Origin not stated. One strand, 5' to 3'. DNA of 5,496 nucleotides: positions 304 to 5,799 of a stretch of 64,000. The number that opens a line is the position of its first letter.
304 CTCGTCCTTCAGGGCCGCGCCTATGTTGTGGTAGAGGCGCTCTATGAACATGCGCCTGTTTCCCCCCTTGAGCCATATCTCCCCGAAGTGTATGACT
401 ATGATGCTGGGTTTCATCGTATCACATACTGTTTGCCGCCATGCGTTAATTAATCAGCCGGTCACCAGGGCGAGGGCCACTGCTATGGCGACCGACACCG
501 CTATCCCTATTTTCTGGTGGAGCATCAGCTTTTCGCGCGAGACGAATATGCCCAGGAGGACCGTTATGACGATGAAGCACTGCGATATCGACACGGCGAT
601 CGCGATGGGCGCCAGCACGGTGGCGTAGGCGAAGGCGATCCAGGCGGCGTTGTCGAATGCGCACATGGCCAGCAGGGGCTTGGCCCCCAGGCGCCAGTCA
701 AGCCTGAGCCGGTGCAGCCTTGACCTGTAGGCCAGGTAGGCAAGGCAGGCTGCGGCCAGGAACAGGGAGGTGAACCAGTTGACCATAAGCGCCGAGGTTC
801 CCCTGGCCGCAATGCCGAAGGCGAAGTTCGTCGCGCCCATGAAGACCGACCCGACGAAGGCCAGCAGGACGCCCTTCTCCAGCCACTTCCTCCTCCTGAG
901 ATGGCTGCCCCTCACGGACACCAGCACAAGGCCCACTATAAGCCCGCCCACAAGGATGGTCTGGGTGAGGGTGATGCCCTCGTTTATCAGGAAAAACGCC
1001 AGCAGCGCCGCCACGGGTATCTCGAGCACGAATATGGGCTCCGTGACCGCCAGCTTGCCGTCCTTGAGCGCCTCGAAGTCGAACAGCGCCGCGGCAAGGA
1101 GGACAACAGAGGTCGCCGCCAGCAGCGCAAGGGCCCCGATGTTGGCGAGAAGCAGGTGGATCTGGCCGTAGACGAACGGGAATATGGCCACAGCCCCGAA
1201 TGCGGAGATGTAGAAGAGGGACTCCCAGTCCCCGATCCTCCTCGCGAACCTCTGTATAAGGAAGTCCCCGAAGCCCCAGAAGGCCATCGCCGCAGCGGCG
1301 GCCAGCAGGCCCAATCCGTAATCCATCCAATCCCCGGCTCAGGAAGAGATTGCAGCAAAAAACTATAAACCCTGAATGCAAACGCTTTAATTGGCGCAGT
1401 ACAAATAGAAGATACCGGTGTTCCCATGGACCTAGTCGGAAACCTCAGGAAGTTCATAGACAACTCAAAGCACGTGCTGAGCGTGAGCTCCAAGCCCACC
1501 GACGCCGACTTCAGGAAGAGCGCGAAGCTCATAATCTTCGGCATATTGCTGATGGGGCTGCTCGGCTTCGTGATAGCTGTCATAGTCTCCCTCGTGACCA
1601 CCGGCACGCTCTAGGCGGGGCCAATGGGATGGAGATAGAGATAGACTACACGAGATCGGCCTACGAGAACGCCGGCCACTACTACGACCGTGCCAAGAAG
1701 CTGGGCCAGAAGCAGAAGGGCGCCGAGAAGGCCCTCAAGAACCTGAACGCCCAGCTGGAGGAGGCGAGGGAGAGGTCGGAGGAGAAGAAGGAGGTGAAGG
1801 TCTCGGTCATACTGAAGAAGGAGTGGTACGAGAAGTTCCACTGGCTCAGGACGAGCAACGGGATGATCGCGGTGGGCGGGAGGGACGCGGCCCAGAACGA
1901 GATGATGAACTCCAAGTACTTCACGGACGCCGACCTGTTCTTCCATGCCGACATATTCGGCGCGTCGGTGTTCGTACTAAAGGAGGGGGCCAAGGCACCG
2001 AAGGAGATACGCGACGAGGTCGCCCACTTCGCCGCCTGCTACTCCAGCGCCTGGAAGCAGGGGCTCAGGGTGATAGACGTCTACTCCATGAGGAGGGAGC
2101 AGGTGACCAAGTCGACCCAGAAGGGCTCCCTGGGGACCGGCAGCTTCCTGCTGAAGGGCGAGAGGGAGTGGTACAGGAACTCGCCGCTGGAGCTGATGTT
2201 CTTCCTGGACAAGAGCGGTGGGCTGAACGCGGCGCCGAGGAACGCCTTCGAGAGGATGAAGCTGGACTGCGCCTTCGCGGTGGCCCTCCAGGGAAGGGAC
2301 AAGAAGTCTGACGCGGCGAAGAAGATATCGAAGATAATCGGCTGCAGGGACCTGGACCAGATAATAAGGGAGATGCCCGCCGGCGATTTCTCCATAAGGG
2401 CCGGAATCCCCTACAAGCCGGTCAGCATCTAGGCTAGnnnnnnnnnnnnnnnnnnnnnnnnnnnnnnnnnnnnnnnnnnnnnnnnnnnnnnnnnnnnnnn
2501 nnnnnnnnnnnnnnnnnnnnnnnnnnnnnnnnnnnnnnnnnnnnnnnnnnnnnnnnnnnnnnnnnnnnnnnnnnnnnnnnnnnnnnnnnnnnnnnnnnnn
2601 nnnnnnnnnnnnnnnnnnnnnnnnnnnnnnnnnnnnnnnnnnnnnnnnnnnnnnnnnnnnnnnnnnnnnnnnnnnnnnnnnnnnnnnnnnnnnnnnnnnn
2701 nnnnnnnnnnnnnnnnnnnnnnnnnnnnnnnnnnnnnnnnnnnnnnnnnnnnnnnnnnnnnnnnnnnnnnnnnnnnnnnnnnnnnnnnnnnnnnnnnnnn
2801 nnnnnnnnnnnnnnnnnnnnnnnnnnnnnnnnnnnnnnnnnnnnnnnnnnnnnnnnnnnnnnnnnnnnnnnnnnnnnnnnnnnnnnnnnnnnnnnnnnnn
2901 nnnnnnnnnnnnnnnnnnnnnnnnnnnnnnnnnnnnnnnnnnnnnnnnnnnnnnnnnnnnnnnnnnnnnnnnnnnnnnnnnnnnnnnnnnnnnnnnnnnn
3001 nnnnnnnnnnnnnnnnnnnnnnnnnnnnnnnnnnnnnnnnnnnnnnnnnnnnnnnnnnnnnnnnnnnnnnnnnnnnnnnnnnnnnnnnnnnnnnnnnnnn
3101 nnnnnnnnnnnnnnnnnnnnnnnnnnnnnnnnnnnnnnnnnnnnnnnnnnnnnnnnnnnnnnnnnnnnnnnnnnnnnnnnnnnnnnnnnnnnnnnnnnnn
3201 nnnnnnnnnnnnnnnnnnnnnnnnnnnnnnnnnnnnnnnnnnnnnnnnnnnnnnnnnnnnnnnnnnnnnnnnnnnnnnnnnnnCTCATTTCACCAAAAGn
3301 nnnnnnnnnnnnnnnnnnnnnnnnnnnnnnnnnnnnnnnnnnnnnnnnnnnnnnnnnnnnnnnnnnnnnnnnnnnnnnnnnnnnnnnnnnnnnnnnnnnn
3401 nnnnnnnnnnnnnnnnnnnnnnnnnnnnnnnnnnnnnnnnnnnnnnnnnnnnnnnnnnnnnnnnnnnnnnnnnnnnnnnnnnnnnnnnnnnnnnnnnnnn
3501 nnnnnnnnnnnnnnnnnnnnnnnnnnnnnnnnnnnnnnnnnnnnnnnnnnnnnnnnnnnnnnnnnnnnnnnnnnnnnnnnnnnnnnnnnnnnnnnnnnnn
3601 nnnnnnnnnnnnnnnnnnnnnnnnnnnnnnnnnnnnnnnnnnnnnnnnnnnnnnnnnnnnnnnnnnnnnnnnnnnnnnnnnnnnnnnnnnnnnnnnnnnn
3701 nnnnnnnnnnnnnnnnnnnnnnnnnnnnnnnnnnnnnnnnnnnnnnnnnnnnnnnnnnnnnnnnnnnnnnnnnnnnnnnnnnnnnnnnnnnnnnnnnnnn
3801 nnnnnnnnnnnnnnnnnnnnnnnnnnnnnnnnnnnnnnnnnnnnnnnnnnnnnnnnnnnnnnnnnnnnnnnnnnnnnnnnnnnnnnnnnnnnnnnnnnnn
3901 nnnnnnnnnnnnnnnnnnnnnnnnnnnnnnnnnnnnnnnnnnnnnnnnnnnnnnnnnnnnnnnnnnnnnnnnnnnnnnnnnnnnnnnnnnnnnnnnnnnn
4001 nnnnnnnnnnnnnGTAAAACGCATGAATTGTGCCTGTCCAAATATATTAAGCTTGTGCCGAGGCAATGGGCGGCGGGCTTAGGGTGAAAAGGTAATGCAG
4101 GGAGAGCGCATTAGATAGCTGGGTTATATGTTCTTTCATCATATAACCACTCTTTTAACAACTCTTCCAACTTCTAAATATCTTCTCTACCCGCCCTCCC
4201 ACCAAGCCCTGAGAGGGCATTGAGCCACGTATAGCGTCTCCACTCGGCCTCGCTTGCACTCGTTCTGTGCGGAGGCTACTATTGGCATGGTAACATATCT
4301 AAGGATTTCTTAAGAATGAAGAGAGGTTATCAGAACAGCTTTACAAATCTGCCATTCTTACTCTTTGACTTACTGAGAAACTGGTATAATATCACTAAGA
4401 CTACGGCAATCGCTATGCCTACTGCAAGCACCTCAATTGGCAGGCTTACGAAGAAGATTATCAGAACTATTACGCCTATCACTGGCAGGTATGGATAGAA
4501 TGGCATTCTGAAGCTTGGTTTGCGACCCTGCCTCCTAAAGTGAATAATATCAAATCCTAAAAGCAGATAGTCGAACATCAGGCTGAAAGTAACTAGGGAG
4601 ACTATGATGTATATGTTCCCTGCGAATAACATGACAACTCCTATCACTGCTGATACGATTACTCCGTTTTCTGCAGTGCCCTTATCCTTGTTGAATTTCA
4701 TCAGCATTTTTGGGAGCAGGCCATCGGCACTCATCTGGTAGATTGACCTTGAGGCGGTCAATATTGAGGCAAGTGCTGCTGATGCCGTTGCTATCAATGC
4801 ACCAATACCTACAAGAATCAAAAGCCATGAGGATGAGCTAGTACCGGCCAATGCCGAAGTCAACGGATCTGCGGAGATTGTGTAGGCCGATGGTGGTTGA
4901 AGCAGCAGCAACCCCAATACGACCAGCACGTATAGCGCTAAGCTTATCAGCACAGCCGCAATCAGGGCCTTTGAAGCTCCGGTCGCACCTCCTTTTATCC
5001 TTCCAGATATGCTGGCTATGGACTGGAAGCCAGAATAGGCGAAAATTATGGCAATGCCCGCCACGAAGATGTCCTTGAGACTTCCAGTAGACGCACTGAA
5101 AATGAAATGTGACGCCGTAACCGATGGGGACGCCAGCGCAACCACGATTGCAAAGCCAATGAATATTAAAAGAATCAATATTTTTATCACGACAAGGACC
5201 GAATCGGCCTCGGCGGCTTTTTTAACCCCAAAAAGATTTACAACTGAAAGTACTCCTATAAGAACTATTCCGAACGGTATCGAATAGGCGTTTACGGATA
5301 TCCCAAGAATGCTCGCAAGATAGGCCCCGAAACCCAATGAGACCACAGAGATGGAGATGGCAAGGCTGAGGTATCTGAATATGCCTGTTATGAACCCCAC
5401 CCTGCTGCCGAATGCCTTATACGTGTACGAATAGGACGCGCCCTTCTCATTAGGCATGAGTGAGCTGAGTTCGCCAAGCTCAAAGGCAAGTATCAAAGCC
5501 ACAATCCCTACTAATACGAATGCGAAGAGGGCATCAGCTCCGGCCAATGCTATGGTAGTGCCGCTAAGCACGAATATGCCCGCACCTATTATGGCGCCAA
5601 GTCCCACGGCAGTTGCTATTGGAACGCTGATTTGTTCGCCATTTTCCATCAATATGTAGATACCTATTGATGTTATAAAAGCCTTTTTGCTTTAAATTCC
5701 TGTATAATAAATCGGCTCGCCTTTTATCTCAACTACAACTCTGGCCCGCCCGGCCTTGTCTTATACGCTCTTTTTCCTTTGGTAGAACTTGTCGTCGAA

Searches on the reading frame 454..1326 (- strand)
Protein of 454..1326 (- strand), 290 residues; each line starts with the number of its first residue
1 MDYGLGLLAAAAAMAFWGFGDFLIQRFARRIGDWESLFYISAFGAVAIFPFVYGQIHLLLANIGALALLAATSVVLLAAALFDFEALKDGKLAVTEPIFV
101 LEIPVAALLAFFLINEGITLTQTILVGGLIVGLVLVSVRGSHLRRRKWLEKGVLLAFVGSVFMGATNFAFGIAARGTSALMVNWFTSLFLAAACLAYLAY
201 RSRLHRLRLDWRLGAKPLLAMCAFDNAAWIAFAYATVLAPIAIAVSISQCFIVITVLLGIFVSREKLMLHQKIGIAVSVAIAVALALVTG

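Call 34: search_protein_families(library=pfam, proteins=[window:454-1326:-], max_evalue=0.001)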
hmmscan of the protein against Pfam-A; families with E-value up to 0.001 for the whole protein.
window:454-1326:- (290 aa): 1 family
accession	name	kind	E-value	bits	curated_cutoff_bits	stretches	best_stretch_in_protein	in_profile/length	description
PF00892.27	EamA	-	1.7e-22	80.6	28.2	2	151-283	2-131/135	EamA-like transporter family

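Call 78: find_encoding_contigs(protein=window:454-1326:-, flank=10000, max_places=3)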
Protein window:454-1326:- (290 aa): 1 contig read that carries it; 1 place shown.
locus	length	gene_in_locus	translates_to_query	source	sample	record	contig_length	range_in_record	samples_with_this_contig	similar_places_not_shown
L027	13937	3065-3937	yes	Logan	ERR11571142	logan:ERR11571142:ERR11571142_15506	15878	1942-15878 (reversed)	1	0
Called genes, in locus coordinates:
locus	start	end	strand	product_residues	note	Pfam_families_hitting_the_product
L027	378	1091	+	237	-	-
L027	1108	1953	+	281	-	-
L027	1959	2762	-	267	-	PF05670:NFACT-R_1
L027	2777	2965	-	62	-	PF00584:SecE (weak)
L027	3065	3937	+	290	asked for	PF00892:EamA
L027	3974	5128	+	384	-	PF22025:ThiI_fer, PF06508:QueC (faint), PF02568:ThiI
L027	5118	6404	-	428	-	PF01336:tRNA_anti-codon, PF00152:tRNA-synt_2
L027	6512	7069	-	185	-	PF13302:Acetyltransf_3, PF00583:Acetyltransf_1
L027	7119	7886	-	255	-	PF01163:RIO1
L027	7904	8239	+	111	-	-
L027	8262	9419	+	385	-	PF02355:SecD_SecF_C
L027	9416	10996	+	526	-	PF02355:SecD_SecF_C (faint)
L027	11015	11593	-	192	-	-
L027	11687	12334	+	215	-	PF04981:NMD3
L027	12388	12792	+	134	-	-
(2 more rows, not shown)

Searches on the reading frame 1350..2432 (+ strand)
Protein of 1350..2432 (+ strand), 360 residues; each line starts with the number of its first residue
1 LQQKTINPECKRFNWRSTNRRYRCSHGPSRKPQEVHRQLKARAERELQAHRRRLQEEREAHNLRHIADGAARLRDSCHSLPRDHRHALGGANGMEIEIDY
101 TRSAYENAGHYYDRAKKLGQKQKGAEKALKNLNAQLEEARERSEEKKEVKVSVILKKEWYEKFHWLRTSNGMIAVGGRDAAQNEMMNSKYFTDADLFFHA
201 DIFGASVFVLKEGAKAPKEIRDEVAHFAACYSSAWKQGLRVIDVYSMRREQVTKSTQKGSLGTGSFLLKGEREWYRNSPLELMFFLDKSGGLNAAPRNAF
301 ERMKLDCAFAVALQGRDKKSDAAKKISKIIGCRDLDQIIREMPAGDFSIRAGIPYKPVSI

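Call 34: search_protein_families(library=pfam, proteins=[window:1350-2432:+], max_evalue=0.001)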
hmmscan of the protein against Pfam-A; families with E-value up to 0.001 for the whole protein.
window:1350-2432:+ (360 aa): 2 families
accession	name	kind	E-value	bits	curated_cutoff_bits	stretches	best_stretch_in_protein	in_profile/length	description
PF05670.18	NFACT-R_1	-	1.3e-29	103.4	29.8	1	162-270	1-112/112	NFACT protein RNA binding domain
PF05833.16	NFACT_N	-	1.6e-05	24.4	31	1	34-143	307-418/456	NFACT N-terminal and middle domains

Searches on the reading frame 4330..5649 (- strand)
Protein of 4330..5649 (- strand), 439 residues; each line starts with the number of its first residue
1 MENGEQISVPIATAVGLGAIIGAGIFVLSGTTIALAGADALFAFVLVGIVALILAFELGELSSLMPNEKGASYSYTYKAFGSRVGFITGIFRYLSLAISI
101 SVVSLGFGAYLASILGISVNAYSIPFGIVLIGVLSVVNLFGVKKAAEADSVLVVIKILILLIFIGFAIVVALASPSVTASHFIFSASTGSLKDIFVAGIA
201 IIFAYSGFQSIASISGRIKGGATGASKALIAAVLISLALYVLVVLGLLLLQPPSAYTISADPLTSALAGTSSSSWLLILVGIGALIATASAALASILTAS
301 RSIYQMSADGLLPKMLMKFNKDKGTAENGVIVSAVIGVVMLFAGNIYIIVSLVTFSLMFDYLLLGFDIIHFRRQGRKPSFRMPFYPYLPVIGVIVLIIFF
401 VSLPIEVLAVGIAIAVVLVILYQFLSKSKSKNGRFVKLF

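Call 46: find_homologous_proteins(query=window:4330-5649:-, max_evalue=1e-40)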
Query window:4330-5649:- (439 aa): 607 proteins with E <= 1e-40 among 8000 candidates; the best 120 are listed.
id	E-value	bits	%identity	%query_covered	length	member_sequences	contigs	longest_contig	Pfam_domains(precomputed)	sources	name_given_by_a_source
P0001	1.4e-241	820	95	100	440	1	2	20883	PF13520.13,PF00324.28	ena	-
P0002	1.7e-241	819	95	100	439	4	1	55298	PF13520.13,PF00324.28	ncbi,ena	-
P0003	7.9e-204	695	79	100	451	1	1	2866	PF13520.13,PF00324.28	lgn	-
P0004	9.4e-197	672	77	100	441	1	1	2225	PF13520.13,PF00324.28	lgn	-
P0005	8.4e-192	656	76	100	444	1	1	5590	PF13520.13,PF00324.28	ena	-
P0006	1.1e-189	649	76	100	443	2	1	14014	PF13520.13,PF00324.28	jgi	jgi:APA family basic amino acid/polyamine antiporter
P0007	1.2e-188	645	74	100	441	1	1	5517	PF13520.13,PF00324.28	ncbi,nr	ncbi:MAG: APC family permease [Anaerolineae bacterium]|nr:APC family permease [Anaerolineae bacteriu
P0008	4.3e-188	644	73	100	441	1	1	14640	PF13520.13,PF00324.28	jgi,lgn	-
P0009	2.0e-187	641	73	100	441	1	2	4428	PF13520.13,PF00324.28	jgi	jgi:APA family basic amino acid/polyamine antiporter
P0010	6.4e-187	640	73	100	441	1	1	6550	PF13520.13,PF00324.28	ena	-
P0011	6.2e-185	633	73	100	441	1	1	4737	PF13520.13,PF00324.28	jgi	jgi:basic amino acid/polyamine antiporter, APA family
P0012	8.4e-184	629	74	100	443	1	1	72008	PF13520.13,PF00324.28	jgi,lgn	-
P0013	3.2e-183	628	72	99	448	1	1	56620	PF13520.13,PF00324.28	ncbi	-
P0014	4.6e-182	624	71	100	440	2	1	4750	PF13520.13,PF00324.28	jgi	jgi:basic amino acid/polyamine antiporter, APA family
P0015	1.7e-181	622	72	99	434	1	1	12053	PF13520.13,PF00324.28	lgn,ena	-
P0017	3.9e-178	611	71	99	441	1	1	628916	PF13520.13,PF00324.28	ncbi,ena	-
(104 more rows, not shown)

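Call 48: find_encoding_contigs(protein=P0001, flank=10000, max_places=2)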
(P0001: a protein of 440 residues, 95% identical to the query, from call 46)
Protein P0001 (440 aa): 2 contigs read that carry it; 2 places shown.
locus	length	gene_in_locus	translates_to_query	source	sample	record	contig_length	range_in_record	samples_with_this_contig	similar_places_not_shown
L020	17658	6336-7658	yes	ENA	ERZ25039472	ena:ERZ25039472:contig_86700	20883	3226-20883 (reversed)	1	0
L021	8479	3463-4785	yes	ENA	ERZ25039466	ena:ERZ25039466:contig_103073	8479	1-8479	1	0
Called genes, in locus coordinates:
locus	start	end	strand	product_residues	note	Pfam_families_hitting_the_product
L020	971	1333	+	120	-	-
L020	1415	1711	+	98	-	-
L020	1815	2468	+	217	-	-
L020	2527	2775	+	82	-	-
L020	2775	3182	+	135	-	PF01850:PIN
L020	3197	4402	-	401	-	PF04894:Nre_N, PF04895:Nre_C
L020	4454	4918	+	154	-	PF00293:NUDIX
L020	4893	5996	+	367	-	PF01321:Creatinase_N, PF00557:Peptidase_M24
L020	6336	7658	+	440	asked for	PF00324:AA_permease, PF13520:AA_permease_2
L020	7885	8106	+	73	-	PF26688:RHH_12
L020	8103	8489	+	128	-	PF10130:PIN_2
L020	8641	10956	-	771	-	-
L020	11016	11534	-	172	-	-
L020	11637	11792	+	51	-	-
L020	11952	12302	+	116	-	-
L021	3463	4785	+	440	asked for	PF00324:AA_permease, PF13520:AA_permease_2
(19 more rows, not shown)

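Call 49: find_encoding_contigs(protein=P0012, flank=10000, max_places=1)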
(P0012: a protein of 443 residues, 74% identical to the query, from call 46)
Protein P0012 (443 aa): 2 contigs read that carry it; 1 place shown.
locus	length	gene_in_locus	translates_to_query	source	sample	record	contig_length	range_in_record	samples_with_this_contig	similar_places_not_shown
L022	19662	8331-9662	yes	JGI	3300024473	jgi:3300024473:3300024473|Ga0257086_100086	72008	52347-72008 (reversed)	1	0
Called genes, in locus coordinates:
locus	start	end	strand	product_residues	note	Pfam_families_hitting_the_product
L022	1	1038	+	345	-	?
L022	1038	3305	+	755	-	PF00270:DEAD (faint), PF04851:ResIII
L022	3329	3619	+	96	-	-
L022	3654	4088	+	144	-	-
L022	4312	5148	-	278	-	-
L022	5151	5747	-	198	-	-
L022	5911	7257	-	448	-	PF03051:Peptidase_C1_2, PF00112:Peptidase_C1 (faint)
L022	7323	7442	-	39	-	-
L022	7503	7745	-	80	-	-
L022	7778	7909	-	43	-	-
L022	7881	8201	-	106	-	-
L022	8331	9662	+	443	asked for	PF00324:AA_permease, PF13520:AA_permease_2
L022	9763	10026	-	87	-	-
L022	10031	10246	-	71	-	-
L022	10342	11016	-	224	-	PF12710:HAD (weak)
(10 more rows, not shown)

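Call 50: find_encoding_contigs(protein=P0017, flank=10000, max_places=1)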
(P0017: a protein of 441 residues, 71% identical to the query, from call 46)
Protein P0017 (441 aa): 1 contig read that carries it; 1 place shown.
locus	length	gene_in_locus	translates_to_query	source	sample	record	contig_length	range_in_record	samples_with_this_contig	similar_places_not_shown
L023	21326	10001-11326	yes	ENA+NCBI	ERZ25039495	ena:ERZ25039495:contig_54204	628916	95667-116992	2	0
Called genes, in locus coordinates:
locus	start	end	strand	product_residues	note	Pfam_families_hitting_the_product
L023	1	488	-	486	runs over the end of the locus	PF27530:HMA_AllF_N, PF00549:Ligase_CoA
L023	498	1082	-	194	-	PF06496:DUF1097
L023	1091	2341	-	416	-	PF01979:Amidohydro_1, PF07969:Amidohydro_3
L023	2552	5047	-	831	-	PF00690:Cation_ATPase_N, PF08282:Hydrolase_3 (faint), PF00122:E1-E2_ATPase, PF00702:Hydrolase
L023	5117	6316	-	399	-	PF00083:Sugar_tr, PF07690:MFS_1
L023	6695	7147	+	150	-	PF00582:Usp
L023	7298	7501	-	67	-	-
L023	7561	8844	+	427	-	PF04055:Radical_SAM, PF12544:LAM_C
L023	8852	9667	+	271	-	PF13673:Acetyltransf_10, PF00583:Acetyltransf_1, PF13527:Acetyltransf_9 (faint), PF13508:Acetyltransf_7, PF08445:FR47 (weak)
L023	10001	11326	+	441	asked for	PF00324:AA_permease, PF13520:AA_permease_2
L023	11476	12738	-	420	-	PF03051:Peptidase_C1_2, PF00112:Peptidase_C1 (faint)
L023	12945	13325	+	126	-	PF09406:DUF2004 (weak)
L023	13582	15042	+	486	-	PF00324:AA_permease, PF13520:AA_permease_2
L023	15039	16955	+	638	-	PF00282:Pyridoxal_deC, PF21391:tyr_de_CO2_C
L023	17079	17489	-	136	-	-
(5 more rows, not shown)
